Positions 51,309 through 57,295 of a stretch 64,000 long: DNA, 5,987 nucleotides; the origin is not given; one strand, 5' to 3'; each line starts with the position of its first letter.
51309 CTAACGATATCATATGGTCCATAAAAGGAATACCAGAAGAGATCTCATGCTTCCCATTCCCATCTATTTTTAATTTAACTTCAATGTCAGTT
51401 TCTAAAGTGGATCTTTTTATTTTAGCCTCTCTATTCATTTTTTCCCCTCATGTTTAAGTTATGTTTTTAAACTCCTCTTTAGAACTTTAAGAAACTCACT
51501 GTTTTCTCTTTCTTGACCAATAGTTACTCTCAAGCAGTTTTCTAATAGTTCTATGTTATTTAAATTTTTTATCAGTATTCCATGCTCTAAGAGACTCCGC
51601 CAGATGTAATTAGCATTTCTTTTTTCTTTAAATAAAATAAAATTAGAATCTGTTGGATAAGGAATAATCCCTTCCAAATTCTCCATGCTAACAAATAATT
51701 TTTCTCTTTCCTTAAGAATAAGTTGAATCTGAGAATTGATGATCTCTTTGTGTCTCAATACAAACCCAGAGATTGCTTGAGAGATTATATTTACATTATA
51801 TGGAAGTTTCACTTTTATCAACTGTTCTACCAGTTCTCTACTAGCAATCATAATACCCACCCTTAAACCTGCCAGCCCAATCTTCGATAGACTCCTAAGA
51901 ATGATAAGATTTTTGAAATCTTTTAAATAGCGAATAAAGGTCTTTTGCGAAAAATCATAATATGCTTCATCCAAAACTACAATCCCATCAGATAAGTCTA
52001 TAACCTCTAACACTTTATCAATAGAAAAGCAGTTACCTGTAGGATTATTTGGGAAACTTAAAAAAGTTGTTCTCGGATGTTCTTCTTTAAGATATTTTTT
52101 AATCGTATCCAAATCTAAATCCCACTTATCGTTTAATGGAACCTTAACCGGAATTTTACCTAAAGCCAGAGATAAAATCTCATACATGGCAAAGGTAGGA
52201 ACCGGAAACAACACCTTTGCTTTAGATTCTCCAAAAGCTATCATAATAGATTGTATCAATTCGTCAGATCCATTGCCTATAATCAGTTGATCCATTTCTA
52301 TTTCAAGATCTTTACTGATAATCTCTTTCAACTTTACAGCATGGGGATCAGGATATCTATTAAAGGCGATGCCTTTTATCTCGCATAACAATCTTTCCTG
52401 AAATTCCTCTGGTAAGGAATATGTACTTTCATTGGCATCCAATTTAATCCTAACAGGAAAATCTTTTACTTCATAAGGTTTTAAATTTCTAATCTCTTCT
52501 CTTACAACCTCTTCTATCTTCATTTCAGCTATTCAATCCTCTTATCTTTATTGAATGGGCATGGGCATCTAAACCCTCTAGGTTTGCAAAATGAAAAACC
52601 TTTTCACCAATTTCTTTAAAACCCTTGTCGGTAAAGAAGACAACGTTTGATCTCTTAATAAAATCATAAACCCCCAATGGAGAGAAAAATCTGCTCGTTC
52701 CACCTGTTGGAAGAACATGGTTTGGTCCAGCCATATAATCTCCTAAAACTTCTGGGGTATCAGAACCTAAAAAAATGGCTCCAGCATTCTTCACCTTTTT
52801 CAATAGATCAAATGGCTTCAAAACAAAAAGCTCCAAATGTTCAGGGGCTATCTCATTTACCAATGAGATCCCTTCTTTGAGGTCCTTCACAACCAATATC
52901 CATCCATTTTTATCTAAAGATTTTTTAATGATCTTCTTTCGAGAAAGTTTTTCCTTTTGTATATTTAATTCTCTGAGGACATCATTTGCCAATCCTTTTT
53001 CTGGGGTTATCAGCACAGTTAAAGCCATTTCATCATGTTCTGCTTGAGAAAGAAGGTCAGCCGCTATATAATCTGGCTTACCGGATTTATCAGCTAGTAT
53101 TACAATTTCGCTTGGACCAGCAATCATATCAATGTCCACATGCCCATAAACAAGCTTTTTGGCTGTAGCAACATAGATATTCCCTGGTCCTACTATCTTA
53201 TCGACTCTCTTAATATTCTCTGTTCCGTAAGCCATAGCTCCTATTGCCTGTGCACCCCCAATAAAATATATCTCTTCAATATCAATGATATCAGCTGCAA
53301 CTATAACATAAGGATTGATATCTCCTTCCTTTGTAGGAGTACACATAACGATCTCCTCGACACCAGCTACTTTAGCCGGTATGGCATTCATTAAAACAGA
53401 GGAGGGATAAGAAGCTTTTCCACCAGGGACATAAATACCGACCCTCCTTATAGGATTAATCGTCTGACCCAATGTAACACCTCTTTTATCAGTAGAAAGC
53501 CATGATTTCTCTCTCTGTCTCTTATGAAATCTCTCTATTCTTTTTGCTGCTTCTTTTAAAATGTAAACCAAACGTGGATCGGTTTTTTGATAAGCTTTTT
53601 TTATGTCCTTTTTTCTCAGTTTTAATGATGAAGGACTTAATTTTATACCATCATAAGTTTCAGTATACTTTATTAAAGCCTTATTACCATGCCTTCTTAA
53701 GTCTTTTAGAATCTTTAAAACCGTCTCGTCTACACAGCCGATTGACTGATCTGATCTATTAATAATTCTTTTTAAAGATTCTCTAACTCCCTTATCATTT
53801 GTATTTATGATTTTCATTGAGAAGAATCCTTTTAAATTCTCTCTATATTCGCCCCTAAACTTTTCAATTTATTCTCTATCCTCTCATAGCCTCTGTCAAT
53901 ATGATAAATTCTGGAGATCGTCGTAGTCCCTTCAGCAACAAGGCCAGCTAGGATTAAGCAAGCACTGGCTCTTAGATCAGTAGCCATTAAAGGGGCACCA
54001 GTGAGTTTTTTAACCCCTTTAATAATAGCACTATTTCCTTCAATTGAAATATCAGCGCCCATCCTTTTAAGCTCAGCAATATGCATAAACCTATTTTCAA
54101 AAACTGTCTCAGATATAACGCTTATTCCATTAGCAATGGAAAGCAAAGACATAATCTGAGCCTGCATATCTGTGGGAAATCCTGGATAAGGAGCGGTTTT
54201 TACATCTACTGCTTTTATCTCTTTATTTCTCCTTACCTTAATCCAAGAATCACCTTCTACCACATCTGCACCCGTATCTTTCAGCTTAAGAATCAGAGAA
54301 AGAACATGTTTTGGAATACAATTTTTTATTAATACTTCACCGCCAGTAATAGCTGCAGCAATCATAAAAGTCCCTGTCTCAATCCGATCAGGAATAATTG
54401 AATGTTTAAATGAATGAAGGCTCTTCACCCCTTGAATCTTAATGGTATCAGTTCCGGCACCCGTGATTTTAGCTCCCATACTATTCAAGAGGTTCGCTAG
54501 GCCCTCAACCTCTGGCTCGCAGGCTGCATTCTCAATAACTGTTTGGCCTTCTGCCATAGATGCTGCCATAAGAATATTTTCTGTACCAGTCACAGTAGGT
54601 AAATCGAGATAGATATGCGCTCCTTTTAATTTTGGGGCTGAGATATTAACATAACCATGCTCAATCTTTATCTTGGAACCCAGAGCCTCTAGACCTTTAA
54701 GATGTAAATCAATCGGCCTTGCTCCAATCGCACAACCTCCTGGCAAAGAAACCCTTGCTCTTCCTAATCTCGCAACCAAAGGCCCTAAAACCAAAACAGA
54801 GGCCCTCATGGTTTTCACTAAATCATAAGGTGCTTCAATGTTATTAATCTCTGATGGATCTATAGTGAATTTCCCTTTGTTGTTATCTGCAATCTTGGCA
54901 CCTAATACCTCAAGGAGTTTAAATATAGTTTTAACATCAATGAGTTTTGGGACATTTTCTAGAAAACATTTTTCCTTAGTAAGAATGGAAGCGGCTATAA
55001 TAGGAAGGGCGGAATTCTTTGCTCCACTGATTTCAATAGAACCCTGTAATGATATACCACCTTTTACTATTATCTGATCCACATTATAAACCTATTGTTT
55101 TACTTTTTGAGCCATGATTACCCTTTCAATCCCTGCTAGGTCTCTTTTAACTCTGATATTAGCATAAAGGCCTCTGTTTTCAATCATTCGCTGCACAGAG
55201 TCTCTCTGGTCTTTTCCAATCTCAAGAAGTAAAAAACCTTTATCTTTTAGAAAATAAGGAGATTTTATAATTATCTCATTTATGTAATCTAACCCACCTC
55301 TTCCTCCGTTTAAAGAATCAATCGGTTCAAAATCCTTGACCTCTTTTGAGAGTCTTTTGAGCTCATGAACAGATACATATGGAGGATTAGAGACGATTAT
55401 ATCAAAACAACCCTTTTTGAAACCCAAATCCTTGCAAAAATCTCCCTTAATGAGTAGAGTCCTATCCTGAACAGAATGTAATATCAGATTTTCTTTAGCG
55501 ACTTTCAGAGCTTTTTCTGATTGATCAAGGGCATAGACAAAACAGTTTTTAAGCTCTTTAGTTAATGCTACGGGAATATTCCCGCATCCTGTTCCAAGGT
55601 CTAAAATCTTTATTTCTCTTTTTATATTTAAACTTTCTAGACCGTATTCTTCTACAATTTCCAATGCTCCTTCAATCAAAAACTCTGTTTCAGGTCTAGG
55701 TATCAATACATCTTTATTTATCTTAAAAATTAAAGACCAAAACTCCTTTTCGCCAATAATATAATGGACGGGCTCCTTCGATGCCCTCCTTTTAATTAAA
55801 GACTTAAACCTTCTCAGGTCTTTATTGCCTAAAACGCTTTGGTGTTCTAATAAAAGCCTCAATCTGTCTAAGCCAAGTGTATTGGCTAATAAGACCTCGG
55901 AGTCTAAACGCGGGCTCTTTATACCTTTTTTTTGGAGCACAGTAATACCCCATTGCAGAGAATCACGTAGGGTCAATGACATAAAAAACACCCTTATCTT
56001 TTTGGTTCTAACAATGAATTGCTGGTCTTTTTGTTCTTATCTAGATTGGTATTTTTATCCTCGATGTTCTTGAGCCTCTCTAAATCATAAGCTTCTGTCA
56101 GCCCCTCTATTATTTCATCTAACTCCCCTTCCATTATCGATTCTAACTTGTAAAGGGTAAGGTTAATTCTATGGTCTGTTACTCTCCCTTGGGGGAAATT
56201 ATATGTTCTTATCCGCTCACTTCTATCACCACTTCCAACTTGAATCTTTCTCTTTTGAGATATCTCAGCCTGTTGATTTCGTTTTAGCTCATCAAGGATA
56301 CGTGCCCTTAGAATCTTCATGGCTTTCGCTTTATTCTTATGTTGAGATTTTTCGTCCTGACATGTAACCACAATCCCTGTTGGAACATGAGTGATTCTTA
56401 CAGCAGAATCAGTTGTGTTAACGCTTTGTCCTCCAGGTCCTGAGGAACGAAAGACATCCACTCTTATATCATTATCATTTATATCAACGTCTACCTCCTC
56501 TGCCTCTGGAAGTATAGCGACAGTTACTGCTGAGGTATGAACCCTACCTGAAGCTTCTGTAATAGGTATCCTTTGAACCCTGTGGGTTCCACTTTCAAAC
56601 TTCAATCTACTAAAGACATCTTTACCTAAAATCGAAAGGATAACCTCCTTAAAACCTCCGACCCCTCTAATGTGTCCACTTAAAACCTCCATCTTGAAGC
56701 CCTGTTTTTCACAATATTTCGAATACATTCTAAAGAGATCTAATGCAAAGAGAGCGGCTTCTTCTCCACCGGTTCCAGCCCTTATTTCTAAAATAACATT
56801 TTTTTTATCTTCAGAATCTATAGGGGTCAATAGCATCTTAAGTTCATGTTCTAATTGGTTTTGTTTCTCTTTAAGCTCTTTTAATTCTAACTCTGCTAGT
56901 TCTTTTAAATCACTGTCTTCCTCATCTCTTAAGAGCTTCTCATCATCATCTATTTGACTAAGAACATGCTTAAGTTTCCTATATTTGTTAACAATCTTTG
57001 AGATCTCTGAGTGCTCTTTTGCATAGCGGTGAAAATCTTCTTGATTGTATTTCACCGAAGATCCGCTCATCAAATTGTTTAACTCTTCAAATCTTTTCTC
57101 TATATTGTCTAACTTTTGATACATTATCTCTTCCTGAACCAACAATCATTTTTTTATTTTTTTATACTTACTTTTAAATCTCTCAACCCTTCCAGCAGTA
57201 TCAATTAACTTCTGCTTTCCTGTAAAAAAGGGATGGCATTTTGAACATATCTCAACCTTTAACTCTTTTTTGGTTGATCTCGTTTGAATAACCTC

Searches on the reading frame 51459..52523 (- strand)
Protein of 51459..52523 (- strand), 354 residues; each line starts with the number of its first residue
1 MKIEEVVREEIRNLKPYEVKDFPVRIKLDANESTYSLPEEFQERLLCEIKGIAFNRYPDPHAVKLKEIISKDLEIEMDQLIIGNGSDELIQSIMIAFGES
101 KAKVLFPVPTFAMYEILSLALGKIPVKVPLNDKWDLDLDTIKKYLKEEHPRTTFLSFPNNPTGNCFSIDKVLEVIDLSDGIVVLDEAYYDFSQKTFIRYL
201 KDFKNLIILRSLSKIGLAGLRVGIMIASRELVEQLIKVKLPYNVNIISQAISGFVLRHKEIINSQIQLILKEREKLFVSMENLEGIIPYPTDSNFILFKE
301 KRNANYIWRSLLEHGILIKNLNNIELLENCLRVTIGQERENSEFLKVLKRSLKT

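Call 8: search_protein_families(library=ncbifam, proteins=[window:51459-52523:-], max_evalue=1e-10)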
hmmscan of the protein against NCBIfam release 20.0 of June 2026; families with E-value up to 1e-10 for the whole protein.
window:51459-52523:- (354 aa): 39 families (the best 25 are shown)
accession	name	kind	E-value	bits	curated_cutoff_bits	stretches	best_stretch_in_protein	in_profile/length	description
TIGR01141.1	hisC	equivalog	3.4e-99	332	276.55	1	8-350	1-348/349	histidinol-phosphate transaminase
NF002877.0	PRK03317.1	equivalog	8.2e-72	242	409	1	7-353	15-368/374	histidinol-phosphate transaminase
NF002726.0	PRK02610.1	equivalog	4.5e-69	233.2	391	1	7-353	5-370/374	histidinol-phosphate transaminase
NF002878.0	PRK03321.1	subfamily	3e-54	184.1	374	1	6-352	4-349/352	histidinol-phosphate transaminase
TIGR01140.1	L_thr_O3P_dcar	equivalog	4.5e-53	180.5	290.55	1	46-348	34-330/331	threonine-phosphate decarboxylase CobD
NF003496.0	PRK05166.1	equivalog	4.8e-52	176.9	540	1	5-351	8-369/373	histidinol-phosphate transaminase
NF006014.0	PRK08153.1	equivalog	1.4e-35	122.9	510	1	21-353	31-365/370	pyridoxal phosphate-dependent aminotransferase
NF006580.0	PRK09105.1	subfamily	1.3e-33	116.4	444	1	25-351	48-370/375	pyridoxal phosphate-dependent aminotransferase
NF041364.1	GntC_guanitoxin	equivalog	1.4e-28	99.9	415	1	64-338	41-342/356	guanitoxin biosynthesis PLP-dependent (S)-gamma-hydroxy-L-arginine cyclodehydratase GntC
NF051461.1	pyoverd_PtaA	equivalog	8e-28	97.2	500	1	25-348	36-356/359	pyoverdine biosynthesis transaminase PtaA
NF004870.0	PRK06225.1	equivalog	5.9e-24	84.5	351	1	34-298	39-314/380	pyridoxal phosphate-dependent aminotransferase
NF006225.0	PRK08354.1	equivalog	1.2e-21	77.4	288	1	78-350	61-314/318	putative aminotransferase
NF005915.1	PRK07908.1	equivalog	6.1e-21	75.1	360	1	31-348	20-331/332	Rv2231c family histidinol phosphate aminotransferase CobC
NF005021.0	PRK06425.1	equivalog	7.9e-20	71.2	353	1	74-352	54-331/335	histidinol-phosphate aminotransferase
TIGR03537.1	DapC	equivalog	1.8e-17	63.3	453.6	1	79-335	62-333/350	succinyldiaminopimelate transaminase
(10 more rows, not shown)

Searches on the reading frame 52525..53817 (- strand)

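Call 8: search_protein_families(library=ncbifam, proteins=[window:52525-53817:-], max_evalue=1e-10)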
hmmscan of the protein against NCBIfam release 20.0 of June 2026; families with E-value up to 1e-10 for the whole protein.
window:52525-53817:- (430 aa): 2 families
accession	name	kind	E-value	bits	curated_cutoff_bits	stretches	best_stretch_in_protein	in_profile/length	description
TIGR00069.1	hisD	equivalog_domain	1.5e-163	544.6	243.8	1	33-426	1-393/393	histidinol dehydrogenase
NF010343.0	PRK13770.1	equivalog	9.7e-116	386.9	647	1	31-426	23-414/416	histidinol dehydrogenase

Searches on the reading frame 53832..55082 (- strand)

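Call 8: search_protein_families(library=ncbifam, proteins=[window:53832-55082:-], max_evalue=1e-10)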
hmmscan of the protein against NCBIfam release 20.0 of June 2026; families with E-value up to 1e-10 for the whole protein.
window:53832-55082:- (416 aa): 5 families
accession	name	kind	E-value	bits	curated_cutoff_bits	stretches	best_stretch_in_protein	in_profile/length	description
NF006873.0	PRK09369.1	subfamily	1.6e-188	626.6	297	1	1-416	1-417/419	UDP-N-acetylglucosamine 1-carboxyvinyltransferase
TIGR01072.1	murA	equivalog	1.9e-184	613.3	392.7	1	1-415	1-416/416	UDP-N-acetylglucosamine 1-carboxyvinyltransferase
NF009470.0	PRK12830.1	equivalog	1.8e-163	544.1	552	1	1-415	1-414/417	UDP-N-acetylglucosamine 1-carboxyvinyltransferase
TIGR01356.1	aroA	equivalog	2.5e-27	95.8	287.25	1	14-410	1-413/415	3-phosphoshikimate 1-carboxyvinyltransferase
NF011381.1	PRK14806.1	equivalog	1.2e-14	53.5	902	0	5-274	305-578/733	bifunctional prephenate dehydrogenase/3-phosphoshikimate 1-carboxyvinyltransferase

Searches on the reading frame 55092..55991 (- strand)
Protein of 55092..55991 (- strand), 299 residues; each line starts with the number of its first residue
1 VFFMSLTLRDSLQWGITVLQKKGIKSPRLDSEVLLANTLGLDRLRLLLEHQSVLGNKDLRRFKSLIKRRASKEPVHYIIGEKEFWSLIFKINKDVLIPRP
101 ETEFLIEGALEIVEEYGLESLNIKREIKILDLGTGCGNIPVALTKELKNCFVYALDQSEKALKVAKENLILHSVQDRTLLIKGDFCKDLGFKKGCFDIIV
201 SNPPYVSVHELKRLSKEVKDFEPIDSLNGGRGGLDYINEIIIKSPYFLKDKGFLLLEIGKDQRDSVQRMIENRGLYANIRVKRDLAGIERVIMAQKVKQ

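Call 8: search_protein_families(library=ncbifam, proteins=[window:55092-55991:-], max_evalue=1e-10)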
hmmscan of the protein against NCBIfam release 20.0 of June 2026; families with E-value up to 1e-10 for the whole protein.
window:55092-55991:- (299 aa): 8 families
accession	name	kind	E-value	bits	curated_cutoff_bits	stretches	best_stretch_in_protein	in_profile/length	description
TIGR03534.1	RF_mod_PrmC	equivalog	3.6e-77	259.3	199.1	1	30-292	1-252/253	peptide chain release factor N(5)-glutamine methyltransferase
TIGR00536.1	hemK_fam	subfamily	4.7e-69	232.6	115.5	1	7-296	2-282/286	HemK family protein methyltransferase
NF002421.0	PRK01544.1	equivalog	6.7e-49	167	567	1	7-296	4-306/524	bifunctional peptide chain release factor N(5)-glutamine methyltransferase PrmC/tRNA (guanosine(46)-N7)-methyltransferase TrmB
TIGR03533.1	L3_gln_methyl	equivalog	1.6e-44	152.4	229.7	1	7-267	3-260/284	50S ribosomal protein L3 N(5)-glutamine methyltransferase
TIGR03704.1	PrmC_rel_meth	equivalog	4.1e-32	111.6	248.8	1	61-286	29-244/251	putative protein N(5)-glutamine methyltransferase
NF011529.0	PRK14968.1-3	equivalog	8.5e-17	61.2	162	1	119-286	28-185/198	putative methyltransferase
TIGR00537.1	hemK_rel_arch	hypoth_equivalog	1.1e-12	48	87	1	121-286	15-169/179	HemK2/MTQ2 family protein methyltransferase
NF011530.0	PRK14968.1-4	equivalog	9.5e-12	44.7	243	1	122-294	36-194/202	putative methyltransferase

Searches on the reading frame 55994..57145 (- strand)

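Call 8: search_protein_families(library=ncbifam, proteins=[window:55994-57145:-], max_evalue=1e-10)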
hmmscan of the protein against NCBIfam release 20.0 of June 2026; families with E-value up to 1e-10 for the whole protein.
window:55994-57145:- (383 aa): 4 families
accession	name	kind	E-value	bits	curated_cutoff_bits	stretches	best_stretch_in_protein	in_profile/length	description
TIGR00019.1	prfA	equivalog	2.5e-158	526.7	423.25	1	5-362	3-359/361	peptide chain release factor 1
NF001859.2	PRK00591.1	equivalog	6.7e-158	525.3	400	1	12-357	1-346/347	peptide chain release factor 1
TIGR00020.2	prfB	exception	1.5e-86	290.7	370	1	9-348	14-350/353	peptide chain release factor 2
TIGR03072.1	release_prfH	equivalog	2.2e-29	102.4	166.65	1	118-310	2-190/200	peptide chain release factor H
